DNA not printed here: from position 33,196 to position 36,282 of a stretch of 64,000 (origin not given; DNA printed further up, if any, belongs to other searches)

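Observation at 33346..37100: XDH-family enzyme with fused 2Fe-2S/Moco subunit and a 4-hydroxybenzoyl-CoA-reductase (HcrB)-type Cys-rich insertion in the FAD subunit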

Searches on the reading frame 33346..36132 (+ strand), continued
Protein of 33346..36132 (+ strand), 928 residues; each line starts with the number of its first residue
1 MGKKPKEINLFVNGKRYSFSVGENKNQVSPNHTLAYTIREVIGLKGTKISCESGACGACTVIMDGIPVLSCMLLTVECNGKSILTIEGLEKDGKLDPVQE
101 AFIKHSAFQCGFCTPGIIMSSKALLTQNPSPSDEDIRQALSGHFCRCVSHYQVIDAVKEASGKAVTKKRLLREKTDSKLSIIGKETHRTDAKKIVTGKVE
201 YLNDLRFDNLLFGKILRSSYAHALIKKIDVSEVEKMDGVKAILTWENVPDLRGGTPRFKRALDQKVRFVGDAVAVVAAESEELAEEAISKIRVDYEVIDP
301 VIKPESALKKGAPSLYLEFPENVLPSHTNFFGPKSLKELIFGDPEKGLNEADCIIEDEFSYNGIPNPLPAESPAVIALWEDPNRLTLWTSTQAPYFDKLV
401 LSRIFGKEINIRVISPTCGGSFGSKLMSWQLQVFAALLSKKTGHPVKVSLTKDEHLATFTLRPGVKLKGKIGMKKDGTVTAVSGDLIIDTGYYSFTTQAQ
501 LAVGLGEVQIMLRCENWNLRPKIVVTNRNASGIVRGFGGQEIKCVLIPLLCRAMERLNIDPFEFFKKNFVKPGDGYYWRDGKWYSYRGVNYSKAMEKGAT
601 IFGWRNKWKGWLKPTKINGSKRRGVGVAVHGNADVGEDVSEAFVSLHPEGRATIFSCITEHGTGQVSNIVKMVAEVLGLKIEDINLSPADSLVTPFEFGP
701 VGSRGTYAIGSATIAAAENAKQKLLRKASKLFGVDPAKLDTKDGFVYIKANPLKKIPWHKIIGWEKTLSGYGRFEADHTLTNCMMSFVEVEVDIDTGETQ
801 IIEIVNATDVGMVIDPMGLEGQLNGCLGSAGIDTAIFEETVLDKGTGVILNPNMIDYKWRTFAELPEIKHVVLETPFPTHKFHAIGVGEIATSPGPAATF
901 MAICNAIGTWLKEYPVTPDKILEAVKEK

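Call 34: find_encoding_contigs(protein=P0128, flank=10000, max_places=2)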
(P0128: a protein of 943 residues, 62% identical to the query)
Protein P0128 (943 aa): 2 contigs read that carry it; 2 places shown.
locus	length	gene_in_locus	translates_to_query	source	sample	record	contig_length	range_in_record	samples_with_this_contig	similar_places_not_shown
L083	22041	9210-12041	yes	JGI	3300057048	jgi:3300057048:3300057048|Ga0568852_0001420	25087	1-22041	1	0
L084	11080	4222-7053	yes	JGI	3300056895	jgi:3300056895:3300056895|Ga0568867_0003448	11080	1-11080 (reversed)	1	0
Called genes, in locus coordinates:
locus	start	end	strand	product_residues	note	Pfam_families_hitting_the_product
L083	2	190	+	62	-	?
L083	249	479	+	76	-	PF13744:HTH_37 (faint), PF13560:HTH_31 (weak)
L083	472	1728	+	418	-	PF13657:Couple_hipA, PF07804:HipA_C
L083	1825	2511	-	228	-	PF00561:Abhydrolase_1, PF12697:Abhydrolase_6, PF12146:Hydrolase_4, PF12695:Abhydrolase_5 (faint), PF08386:Abhydrolase_4 (faint), PF03959:FSH1 (weak)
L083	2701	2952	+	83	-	-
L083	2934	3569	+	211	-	PF02607:B12-binding_2, PF02310:B12-binding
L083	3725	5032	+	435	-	PF01208:URO-D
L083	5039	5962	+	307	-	PF01208:URO-D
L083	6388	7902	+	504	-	PF00501:AMP-binding, PF13193:AMP-binding_C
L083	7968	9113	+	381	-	PF02771:Acyl-CoA_dh_N, PF02770:Acyl-CoA_dh_M, PF00441:Acyl-CoA_dh_1, PF08028:Acyl-CoA_dh_2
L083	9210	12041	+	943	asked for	PF13085:Fer2_3 (faint), PF01799:Fer2_2, PF01315:Ald_Xan_dh_C, PF02738:MoCoBD_1, PF20256:MoCoBD_2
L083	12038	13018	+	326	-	PF00941:FAD_binding_5, PF03450:CO_deh_flav_C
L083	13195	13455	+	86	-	-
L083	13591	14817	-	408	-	PF02518:HATPase_c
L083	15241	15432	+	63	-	-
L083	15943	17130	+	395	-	PF11563:Protoglobin, PF00512:HisKA, PF02518:HATPase_c (weak)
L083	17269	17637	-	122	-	PF00072:Response_reg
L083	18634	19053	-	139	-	-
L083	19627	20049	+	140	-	-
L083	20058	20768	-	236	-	PF03167:UDG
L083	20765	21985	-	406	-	PF02771:Acyl-CoA_dh_N, PF02770:Acyl-CoA_dh_M, PF00441:Acyl-CoA_dh_1, PF08028:Acyl-CoA_dh_2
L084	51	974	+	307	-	PF01208:URO-D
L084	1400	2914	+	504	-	PF00501:AMP-binding, PF13193:AMP-binding_C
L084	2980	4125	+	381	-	PF02771:Acyl-CoA_dh_N, PF02770:Acyl-CoA_dh_M, PF00441:Acyl-CoA_dh_1, PF08028:Acyl-CoA_dh_2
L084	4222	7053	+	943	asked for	PF13085:Fer2_3 (faint), PF01799:Fer2_2, PF01315:Ald_Xan_dh_C, PF02738:MoCoBD_1, PF20256:MoCoBD_2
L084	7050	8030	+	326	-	PF00941:FAD_binding_5, PF03450:CO_deh_flav_C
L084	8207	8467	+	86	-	-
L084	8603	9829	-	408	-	PF02518:HATPase_c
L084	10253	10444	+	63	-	-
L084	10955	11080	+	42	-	?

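Call 35: find_encoding_contigs(protein=P0126, flank=10000, max_places=2)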
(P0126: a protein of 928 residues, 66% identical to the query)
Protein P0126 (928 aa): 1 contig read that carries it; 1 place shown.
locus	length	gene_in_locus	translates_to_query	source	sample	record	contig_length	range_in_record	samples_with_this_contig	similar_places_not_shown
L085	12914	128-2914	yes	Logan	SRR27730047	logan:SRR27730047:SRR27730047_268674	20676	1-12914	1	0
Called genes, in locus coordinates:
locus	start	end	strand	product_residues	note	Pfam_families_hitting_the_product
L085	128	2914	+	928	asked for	PF13085:Fer2_3 (weak), PF01799:Fer2_2, PF01315:Ald_Xan_dh_C, PF02738:MoCoBD_1, PF20256:MoCoBD_2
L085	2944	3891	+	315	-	PF00941:FAD_binding_5, PF03450:CO_deh_flav_C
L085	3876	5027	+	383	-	PF06050:HGD-D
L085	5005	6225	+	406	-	PF06050:HGD-D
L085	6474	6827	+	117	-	PF14595:Thioredoxin_9 (faint), PF00085:Thioredoxin, PF13098:Thioredoxin_2, PF08534:Redoxin (weak), PF13905:Thioredoxin_8 (faint)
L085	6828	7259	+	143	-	PF03061:4HBT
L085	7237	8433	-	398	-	PF13174:TPR_6 (faint), PF13432:TPR_16 (faint), PF13512:TPR_18, PF13525:YfiO, PF03968:LptD_N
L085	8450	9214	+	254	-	PF02527:GidB, PF13847:Methyltransf_31 (weak)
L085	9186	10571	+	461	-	PF12390:Se-cys_synth_N, PF03841:SelA, PF00266:Aminotran_5 (weak)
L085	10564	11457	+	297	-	PF01479:S4, PF00849:PseudoU_synth_2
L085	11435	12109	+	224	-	PF02578:Cu-oxidase_4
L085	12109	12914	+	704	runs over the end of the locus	PF19312:NtrY_N (weak), PF00672:HAMP, PF00989:PAS, PF08448:PAS_4, PF13426:PAS_9 (weak), PF00512:HisKA, PF02518:HATPase_c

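Call 36: find_encoding_contigs(protein=P0123, flank=10000, max_places=2)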
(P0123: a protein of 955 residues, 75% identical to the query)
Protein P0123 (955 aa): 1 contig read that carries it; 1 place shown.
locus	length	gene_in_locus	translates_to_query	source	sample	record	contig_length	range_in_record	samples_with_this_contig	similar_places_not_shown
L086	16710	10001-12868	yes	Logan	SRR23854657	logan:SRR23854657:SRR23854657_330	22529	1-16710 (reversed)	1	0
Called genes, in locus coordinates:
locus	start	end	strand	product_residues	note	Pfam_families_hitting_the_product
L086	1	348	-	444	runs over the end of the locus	PF21799:MurD-like_N, PF08245:Mur_ligase_M, PF02875:Mur_ligase_C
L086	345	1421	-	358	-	PF00953:Glycos_transf_4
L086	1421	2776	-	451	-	PF08245:Mur_ligase_M, PF02875:Mur_ligase_C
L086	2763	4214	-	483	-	PF08245:Mur_ligase_M, PF02875:Mur_ligase_C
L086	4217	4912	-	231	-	PF03793:PASTA (weak)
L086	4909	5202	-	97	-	-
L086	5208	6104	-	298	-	PF01795:Methyltransf_5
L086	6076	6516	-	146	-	PF02381:MraZ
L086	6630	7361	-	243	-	PF24860:FdhE_C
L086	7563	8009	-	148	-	-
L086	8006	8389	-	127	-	PF01894:YjbQ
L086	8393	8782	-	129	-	PF01592:NifU_N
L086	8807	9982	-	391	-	PF00266:Aminotran_5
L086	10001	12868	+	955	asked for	PF13085:Fer2_3 (weak), PF01799:Fer2_2, PF01315:Ald_Xan_dh_C, PF02738:MoCoBD_1, PF20256:MoCoBD_2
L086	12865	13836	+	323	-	PF00941:FAD_binding_5, PF03450:CO_deh_flav_C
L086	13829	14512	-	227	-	PF00814:TsaD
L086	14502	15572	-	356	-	PF02163:Peptidase_M50, PF00595:PDZ, PF13180:PDZ_2, PF17820:PDZ_6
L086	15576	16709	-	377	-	?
